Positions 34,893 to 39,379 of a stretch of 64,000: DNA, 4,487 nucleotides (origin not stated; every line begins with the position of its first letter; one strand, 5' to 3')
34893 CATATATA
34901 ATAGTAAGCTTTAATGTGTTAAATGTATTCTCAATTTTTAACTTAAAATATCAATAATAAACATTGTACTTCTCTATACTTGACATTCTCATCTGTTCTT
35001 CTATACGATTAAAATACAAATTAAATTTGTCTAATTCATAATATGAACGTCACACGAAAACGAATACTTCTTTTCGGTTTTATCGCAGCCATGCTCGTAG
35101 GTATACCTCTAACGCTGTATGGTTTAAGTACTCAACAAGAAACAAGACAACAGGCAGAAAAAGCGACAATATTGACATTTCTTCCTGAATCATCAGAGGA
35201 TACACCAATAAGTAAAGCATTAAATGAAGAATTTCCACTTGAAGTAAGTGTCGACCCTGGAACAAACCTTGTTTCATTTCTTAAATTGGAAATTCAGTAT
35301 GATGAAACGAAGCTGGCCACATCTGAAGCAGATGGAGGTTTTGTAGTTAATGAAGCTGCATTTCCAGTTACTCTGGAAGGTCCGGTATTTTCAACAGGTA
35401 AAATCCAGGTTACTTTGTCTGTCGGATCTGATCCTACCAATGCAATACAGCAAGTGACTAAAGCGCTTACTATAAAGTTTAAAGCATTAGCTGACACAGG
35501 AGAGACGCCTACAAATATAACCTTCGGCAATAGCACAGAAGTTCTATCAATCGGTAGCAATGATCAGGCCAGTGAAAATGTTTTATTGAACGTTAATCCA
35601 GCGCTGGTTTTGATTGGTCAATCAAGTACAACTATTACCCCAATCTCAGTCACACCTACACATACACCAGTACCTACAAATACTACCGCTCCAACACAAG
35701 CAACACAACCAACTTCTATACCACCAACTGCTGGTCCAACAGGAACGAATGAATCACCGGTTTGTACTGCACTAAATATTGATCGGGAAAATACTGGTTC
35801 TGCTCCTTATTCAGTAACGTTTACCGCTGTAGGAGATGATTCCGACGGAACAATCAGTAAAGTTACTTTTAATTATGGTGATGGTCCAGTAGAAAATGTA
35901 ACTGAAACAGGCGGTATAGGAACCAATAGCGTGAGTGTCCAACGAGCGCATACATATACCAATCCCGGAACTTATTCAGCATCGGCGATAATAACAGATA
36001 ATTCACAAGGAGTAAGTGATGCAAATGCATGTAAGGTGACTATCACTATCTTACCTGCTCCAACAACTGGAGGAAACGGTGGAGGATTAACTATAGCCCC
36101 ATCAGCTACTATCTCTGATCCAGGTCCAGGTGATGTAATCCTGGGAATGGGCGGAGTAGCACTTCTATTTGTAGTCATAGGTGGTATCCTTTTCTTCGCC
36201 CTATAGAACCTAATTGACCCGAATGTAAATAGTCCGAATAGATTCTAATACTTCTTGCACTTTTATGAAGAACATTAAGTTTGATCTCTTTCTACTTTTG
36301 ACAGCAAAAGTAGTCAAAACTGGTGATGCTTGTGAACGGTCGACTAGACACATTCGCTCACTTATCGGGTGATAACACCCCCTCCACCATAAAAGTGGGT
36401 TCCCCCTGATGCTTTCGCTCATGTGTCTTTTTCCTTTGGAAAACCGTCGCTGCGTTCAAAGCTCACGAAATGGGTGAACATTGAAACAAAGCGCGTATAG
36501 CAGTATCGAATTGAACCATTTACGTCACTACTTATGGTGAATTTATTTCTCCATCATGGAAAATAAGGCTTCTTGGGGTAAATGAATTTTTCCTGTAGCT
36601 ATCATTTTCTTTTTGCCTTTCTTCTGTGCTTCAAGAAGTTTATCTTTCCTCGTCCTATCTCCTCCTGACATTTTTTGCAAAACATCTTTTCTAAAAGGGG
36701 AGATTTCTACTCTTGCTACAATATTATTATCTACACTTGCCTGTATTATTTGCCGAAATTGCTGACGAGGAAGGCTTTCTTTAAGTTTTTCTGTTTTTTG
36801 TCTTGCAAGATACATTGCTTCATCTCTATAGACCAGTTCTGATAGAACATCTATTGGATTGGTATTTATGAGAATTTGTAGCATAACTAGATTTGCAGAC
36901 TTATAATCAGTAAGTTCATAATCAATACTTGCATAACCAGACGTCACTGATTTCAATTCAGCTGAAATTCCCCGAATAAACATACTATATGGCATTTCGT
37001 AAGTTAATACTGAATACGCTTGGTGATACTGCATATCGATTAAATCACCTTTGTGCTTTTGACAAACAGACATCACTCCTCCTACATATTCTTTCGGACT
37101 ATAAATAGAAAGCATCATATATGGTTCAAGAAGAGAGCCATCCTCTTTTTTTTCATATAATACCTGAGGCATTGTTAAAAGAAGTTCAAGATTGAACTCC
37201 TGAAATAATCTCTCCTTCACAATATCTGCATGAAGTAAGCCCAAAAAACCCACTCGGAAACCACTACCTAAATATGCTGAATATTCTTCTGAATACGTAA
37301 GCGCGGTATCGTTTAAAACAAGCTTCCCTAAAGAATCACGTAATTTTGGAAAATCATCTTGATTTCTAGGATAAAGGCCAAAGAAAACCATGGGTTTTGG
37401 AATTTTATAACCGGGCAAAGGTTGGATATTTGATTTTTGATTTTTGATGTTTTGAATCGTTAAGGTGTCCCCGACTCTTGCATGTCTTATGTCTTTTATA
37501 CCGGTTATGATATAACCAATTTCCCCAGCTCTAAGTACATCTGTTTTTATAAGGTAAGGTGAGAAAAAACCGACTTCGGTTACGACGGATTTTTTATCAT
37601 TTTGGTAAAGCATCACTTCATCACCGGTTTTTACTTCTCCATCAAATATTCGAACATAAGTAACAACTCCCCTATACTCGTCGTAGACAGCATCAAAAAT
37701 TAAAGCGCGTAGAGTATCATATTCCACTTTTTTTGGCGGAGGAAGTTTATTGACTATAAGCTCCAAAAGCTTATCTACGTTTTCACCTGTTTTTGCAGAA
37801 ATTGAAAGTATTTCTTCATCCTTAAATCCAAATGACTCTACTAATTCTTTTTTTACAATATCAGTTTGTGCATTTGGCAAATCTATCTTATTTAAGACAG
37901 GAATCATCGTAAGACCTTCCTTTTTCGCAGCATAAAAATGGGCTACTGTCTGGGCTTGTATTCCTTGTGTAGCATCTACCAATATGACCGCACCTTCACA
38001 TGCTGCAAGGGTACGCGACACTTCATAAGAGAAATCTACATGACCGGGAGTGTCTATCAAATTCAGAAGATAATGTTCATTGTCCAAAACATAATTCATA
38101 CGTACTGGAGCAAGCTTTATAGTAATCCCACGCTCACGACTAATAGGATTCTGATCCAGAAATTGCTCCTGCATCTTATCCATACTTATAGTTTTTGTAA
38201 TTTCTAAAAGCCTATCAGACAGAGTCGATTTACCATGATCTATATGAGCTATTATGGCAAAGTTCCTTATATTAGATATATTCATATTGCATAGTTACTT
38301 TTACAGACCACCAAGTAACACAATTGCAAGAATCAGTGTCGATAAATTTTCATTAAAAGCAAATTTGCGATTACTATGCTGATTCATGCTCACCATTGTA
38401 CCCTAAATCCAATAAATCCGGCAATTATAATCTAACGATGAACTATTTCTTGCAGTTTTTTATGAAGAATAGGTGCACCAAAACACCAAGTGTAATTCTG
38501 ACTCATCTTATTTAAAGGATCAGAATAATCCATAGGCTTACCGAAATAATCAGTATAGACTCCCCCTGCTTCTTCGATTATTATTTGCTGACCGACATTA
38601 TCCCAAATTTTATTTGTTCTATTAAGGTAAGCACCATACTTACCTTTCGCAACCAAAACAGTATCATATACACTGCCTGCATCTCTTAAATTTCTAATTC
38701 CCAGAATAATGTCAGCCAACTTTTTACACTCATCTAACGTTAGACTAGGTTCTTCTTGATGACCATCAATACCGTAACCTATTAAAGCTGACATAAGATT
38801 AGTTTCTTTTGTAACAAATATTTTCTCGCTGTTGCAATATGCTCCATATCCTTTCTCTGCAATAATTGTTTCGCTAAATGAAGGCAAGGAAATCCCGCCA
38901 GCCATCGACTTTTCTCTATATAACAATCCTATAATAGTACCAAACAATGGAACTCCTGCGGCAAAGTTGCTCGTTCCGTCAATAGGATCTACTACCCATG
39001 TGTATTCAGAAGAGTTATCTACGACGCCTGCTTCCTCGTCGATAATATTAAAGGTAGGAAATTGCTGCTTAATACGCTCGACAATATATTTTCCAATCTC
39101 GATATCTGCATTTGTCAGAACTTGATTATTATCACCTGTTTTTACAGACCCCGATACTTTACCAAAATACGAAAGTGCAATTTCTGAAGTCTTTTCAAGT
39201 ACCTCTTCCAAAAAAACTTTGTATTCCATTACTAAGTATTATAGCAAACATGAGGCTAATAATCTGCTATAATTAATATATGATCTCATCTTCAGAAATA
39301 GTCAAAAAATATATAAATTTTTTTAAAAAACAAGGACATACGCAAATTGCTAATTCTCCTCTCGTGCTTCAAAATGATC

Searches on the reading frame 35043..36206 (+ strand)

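Call 101: search_protein_families(library=pfam, proteins=[window:35043-36206:+], max_evalue=0.00001)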
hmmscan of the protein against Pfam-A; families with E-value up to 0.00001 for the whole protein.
window:35043-36206:+ (387 aa): 1 family
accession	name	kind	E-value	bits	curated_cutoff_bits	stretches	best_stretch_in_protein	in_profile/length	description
PF18911.6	PKD_4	-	2.4e-06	27.9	27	1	238-330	3-81/85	PKD domain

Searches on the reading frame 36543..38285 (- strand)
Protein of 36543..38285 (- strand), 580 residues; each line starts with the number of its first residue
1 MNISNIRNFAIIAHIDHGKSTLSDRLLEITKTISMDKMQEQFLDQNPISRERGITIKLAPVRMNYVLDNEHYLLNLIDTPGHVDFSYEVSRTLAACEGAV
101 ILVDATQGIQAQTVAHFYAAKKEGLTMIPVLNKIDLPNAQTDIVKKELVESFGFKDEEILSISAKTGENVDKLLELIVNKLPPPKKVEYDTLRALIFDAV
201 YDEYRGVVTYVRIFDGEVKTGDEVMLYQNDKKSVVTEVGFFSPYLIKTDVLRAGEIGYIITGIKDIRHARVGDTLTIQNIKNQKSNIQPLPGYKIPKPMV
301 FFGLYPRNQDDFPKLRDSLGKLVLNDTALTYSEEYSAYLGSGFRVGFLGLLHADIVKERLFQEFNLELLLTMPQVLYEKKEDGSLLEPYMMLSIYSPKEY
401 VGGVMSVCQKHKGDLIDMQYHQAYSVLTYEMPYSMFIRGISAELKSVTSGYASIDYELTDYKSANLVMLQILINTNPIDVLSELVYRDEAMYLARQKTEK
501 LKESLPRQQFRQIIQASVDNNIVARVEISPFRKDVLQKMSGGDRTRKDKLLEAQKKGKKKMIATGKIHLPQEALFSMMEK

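Call 7: search_protein_families(library=pfam, proteins=[window:36543-38285:-], max_evalue=0.00001)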
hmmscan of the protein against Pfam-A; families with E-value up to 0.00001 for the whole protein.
window:36543-38285:- (580 aa): 5 families
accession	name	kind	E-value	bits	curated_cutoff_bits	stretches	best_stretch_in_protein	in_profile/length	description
PF00009.33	GTP_EFTU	-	1.4e-55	188.2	26.5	1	5-183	2-188/188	Elongation factor Tu GTP binding domain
PF06421.17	LepA_C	-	2.1e-34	118.3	29.7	1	473-578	1-106/107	GTP-binding protein LepA C-terminus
PF00679.30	EFG_C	-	2e-19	69.8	27.9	1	385-470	2-87/89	Elongation factor G C-terminus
PF03144.31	GTP_EFTU_D2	-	2.9e-13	50.5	30.3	1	206-276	1-73/73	Elongation factor Tu domain 2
PF00071.28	Ras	-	7e-06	26.1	21.6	0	50-180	26-159/162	Ras family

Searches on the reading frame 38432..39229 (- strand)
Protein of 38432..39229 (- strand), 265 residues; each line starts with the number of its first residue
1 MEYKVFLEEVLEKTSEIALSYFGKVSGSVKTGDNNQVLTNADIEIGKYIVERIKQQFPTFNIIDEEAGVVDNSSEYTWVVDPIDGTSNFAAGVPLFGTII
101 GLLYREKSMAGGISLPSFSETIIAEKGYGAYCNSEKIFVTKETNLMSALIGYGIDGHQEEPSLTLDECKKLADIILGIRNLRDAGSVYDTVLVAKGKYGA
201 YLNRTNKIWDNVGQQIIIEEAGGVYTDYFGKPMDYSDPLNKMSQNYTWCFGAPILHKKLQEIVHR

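Call 17: search_protein_families(library=pfam, proteins=[window:38432-39229:-], max_evalue=0.01)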
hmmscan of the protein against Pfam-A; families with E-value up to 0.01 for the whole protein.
window:38432-39229:- (265 aa): 2 families
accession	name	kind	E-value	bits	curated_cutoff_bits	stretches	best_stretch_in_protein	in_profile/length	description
PF00459.30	Inositol_P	-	2.3e-45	155.6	27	1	7-238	9-248/271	Inositol monophosphatase family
PF00316.25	FBPase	-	0.00034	20.7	34.8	1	61-108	84-134/191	Fructose-1-6-bisphosphatase, N-terminal domain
